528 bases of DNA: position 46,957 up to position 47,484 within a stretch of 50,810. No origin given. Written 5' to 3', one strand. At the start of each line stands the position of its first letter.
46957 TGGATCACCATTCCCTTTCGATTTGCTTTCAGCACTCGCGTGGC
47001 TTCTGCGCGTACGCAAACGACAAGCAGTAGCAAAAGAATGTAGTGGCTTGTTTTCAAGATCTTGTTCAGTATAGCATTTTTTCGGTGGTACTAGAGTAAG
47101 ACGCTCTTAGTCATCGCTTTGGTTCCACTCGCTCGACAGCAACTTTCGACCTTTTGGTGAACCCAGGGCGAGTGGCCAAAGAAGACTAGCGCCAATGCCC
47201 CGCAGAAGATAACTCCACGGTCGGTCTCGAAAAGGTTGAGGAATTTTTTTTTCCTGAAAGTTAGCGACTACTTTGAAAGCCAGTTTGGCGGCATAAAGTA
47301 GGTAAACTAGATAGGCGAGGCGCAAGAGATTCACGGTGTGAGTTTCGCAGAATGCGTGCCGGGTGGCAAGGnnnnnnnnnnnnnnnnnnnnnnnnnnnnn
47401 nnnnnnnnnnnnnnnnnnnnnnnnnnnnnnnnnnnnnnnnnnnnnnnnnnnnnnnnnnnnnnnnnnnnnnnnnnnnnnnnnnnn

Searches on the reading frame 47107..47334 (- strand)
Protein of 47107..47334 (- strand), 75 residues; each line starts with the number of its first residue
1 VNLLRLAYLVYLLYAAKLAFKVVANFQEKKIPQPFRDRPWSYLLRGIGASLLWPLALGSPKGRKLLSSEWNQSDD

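Call 3: search_protein_families(library=pfam, proteins=[window:47107-47334:-], max_evalue=1)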
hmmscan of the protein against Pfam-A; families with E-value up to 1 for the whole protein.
window:47107-47334:- (75 aa): 0 families

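Call 71: search_protein_families(library=pfam, proteins=[window:47107-47334:-], max_evalue=0.01)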
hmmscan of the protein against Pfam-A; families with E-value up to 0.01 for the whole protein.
window:47107-47334:- (75 aa): 0 families
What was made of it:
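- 47107..47334 (-): Co-directional small ORF (75 aa), 37 nt after the DUF3095 stop. No Pfam match (call 71).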
